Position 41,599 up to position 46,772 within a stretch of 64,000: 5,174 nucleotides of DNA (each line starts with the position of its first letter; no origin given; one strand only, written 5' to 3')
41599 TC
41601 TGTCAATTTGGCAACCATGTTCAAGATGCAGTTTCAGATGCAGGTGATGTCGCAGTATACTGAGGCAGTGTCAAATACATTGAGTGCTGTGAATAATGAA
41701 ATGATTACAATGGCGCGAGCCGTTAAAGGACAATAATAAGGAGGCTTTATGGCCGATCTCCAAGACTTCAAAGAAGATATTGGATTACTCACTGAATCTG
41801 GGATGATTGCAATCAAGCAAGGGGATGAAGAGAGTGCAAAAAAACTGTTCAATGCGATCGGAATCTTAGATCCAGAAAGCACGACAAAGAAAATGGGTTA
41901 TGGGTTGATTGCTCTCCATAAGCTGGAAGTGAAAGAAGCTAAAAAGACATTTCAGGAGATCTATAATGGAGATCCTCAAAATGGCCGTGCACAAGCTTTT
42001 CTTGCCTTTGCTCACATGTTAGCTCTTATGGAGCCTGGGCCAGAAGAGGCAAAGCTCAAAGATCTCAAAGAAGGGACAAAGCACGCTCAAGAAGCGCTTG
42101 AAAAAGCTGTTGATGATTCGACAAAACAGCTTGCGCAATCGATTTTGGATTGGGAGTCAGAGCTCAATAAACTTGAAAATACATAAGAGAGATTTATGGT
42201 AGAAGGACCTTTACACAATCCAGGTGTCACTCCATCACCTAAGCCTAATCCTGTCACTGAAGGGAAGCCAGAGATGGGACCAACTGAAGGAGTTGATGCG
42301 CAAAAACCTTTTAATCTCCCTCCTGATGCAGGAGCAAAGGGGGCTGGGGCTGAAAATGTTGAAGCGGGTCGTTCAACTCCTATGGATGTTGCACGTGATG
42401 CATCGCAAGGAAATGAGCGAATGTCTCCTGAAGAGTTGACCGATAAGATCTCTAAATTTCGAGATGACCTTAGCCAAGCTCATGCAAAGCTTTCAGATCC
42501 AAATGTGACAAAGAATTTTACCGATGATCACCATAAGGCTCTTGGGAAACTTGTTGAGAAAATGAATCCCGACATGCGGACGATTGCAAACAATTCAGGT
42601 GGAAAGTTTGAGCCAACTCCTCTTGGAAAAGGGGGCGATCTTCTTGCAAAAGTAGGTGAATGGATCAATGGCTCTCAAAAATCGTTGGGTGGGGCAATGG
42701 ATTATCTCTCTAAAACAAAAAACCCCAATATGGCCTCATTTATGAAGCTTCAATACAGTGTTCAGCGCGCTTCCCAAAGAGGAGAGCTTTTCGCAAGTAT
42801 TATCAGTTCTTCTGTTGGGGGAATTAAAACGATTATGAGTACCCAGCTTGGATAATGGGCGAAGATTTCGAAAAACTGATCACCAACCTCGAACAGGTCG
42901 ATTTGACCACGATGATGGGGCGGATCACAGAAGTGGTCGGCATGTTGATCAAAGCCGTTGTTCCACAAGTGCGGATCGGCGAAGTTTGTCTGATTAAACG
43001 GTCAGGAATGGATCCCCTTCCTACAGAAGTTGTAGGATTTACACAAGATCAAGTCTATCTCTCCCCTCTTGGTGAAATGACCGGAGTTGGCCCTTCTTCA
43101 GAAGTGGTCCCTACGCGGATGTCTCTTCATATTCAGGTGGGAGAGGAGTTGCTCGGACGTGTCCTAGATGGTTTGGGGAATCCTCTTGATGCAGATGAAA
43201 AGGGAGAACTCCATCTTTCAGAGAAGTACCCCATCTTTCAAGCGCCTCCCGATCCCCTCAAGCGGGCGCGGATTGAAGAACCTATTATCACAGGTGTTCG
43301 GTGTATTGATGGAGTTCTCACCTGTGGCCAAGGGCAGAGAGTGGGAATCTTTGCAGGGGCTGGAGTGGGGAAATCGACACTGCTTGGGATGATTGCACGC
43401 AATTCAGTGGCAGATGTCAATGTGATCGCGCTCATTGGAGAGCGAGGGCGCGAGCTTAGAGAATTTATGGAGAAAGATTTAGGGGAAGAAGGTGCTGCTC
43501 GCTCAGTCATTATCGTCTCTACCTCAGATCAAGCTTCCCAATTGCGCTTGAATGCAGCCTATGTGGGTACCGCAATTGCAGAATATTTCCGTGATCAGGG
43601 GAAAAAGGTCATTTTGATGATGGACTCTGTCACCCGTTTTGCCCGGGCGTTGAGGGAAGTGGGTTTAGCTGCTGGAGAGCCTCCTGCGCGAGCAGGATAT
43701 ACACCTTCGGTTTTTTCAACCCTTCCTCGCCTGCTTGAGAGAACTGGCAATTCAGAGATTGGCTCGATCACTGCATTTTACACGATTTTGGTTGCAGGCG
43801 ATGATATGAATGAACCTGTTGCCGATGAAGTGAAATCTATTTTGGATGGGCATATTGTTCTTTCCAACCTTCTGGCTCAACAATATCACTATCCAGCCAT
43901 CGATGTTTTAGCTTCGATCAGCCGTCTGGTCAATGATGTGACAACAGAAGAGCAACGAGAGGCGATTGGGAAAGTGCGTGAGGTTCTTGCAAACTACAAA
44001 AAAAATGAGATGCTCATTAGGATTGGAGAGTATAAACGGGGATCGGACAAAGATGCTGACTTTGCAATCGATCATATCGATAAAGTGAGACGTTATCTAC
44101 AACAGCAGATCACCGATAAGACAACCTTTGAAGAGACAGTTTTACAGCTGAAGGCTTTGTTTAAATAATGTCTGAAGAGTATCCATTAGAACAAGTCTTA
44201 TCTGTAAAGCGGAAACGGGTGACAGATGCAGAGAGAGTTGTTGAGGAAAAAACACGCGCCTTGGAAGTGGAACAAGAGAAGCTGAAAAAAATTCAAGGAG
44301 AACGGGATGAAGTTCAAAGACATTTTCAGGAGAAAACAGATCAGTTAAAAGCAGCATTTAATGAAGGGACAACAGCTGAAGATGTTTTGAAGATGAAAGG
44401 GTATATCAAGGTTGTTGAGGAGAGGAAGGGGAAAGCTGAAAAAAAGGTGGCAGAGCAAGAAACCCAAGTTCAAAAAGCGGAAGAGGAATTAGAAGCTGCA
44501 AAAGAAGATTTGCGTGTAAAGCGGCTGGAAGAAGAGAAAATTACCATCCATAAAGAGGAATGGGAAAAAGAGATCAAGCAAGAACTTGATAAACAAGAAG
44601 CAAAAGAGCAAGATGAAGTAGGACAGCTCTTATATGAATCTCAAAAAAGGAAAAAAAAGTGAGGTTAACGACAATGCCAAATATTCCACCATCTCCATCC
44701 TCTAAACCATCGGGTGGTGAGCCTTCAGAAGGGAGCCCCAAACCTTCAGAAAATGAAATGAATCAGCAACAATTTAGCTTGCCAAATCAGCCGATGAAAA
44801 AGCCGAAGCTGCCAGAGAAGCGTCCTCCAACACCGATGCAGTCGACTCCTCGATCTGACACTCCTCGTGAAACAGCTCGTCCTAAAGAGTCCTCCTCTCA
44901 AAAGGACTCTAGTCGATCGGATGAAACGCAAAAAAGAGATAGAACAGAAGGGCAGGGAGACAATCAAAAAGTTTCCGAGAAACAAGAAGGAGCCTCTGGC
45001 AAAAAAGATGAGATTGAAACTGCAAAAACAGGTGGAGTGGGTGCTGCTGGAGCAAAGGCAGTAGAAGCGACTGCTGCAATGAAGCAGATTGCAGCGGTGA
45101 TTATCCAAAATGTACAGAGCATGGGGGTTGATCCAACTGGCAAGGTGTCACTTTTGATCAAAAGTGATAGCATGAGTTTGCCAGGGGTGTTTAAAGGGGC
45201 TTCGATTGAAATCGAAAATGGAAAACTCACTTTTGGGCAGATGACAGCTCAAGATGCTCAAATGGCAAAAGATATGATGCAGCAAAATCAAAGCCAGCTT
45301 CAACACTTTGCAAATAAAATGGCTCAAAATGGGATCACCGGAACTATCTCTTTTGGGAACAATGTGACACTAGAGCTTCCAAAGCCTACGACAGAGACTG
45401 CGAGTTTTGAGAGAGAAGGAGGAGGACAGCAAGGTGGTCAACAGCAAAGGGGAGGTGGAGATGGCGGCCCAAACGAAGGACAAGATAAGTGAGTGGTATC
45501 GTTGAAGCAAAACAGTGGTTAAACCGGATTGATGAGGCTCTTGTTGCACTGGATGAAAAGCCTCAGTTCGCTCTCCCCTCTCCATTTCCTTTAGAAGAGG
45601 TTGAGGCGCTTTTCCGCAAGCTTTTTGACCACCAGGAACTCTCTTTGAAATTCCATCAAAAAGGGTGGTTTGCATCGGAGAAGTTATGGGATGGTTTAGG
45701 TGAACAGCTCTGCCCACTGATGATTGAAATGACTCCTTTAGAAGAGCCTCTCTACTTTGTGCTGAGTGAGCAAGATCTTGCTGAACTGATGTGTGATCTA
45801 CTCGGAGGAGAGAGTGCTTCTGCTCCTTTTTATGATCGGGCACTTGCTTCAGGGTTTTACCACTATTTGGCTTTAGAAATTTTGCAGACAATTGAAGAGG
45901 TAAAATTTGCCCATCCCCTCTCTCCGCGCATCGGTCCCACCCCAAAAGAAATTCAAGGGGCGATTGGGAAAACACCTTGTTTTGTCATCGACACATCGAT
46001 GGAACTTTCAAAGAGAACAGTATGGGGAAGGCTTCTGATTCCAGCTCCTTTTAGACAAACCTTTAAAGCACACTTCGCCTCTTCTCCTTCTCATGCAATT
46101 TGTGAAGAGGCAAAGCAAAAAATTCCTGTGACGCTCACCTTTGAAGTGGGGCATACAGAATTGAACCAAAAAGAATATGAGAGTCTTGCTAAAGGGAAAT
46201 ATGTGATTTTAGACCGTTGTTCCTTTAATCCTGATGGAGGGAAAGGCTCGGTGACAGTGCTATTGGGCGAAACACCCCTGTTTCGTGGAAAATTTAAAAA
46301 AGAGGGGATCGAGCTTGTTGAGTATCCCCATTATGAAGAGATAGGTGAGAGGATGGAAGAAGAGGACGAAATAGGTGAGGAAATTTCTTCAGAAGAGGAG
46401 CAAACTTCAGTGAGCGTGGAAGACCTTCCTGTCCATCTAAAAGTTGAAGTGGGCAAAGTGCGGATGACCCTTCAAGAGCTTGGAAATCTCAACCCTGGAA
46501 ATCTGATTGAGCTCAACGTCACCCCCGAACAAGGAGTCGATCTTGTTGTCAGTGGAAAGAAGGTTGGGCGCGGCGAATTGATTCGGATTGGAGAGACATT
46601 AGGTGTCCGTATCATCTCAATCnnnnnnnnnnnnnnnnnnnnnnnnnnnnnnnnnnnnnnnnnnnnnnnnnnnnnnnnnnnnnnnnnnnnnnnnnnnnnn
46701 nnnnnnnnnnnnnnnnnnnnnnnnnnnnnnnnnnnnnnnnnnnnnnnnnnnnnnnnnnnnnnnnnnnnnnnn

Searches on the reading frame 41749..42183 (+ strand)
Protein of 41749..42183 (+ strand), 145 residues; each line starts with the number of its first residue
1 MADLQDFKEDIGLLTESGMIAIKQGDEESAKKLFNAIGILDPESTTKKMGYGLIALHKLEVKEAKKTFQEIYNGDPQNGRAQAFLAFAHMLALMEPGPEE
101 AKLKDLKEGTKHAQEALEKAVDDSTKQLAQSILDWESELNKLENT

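Call 18: search_protein_families(library=pfam, proteins=[window:41749-42183:+], max_evalue=0.01)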
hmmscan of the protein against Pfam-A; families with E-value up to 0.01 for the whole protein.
window:41749-42183:+ (145 aa): 5 families
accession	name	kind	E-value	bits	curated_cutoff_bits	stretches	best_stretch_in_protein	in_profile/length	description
PF09613.16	HrpB1_HrpK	-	1.4e-06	28.4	29.3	1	14-88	14-88/126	Bacterial type III secretion protein (HrpB1_HrpK)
PF14559.12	TPR_19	-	5.9e-05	23.7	25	0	62-90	8-36/68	Tetratricopeptide repeat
PF07719.23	TPR_2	-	0.00039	20.8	27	0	18-43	8-33/34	Tetratricopeptide repeat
PF21545.3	T7SS_EccA1_N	-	0.001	18.9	27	0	16-46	210-240/272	T7SS, ESX-1 secretion system protein EccA1, N-terminal domain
PF13174.12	TPR_6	-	0.0056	17.7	26.3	0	18-44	7-33/33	Tetratricopeptide repeat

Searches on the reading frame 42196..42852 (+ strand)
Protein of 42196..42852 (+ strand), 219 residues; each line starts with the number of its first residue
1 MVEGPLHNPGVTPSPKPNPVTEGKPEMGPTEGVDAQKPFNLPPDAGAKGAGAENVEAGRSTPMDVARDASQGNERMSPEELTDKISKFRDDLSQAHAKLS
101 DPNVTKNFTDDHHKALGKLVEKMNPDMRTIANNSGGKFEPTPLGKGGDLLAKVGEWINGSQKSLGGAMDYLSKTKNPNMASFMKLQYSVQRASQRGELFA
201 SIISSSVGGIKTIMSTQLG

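Call 18: search_protein_families(library=pfam, proteins=[window:42196-42852:+], max_evalue=0.01)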
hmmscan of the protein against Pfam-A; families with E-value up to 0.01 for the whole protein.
window:42196-42852:+ (219 aa): 1 family
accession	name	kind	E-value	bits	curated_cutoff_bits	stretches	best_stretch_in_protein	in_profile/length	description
PF17001.10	T3SS_basalb_I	-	3.6e-05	24.6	32.4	1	140-217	16-94/94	Type III secretion basal body protein I, YscI, HrpB, PscI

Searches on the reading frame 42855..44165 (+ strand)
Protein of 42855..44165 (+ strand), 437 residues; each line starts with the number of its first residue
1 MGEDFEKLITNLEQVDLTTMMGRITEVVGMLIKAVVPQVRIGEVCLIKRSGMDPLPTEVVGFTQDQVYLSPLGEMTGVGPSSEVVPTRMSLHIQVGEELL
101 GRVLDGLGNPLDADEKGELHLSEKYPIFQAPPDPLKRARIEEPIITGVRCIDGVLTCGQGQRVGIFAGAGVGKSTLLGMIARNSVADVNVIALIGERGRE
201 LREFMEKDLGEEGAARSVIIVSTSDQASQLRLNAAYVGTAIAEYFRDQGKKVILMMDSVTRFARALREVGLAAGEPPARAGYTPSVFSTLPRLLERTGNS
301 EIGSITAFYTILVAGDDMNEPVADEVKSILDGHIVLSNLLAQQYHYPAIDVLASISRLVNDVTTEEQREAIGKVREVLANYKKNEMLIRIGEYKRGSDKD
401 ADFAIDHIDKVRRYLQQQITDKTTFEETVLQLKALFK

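Call 18: search_protein_families(library=pfam, proteins=[window:42855-44165:+], max_evalue=0.01)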
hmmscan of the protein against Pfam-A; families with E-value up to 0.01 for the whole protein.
window:42855-44165:+ (437 aa): 4 families
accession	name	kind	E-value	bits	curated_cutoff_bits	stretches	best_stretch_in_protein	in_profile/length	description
PF00006.31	ATP-synt_ab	-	3e-88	295.4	29.5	1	147-356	1-213/213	ATP synthase alpha/beta family, nucleotide-binding domain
PF18269.6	T3SS_ATPase_C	-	6.2e-24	84.1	22.7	1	363-434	1-72/72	T3SS EscN ATPase C-terminal domain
PF02874.29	ATP-synt_ab_N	-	0.00013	22.8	20.9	1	24-87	1-68/69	ATP synthase alpha/beta family, beta-barrel domain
PF00005.33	ABC_tran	-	0.0018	19.3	25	1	155-194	6-45/137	ABC transporter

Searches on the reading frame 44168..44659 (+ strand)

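Call 18: search_protein_families(library=pfam, proteins=[window:44168-44659:+], max_evalue=0.01)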
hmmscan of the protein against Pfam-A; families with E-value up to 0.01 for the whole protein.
window:44168-44659:+ (164 aa): 3 families
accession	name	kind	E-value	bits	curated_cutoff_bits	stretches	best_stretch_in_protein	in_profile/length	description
PF16789.10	YscO-like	-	1.7e-45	155.3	27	1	4-162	3-161/161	YscO-like protein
PF02050.21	FliJ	-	0.0001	22.9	28.4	1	27-156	2-123/123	Flagellar FliJ protein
PF07321.17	YscO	-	0.00063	20.2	28.8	1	7-151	1-146/149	Type III secretion protein YscO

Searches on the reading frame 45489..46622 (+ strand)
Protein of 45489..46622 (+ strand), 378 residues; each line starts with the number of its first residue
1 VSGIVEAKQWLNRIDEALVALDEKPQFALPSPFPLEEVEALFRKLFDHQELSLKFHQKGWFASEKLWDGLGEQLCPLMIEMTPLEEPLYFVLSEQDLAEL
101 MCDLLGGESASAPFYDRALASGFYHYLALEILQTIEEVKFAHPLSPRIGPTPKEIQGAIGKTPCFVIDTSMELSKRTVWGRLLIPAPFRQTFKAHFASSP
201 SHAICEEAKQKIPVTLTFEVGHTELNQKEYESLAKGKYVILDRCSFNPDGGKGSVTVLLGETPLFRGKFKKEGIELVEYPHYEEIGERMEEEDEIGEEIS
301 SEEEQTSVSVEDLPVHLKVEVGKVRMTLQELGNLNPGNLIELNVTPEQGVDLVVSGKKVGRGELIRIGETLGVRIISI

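Call 18: search_protein_families(library=pfam, proteins=[window:45489-46622:+], max_evalue=0.01)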
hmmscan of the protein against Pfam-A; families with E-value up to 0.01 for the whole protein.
window:45489-46622:+ (378 aa): 1 family
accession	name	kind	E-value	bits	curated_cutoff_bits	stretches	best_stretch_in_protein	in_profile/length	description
PF01052.25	FliMN_C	-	3.7e-23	81.7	23.8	1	310-378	3-71/73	Type III flagellar switch regulator (C-ring) FliN C-term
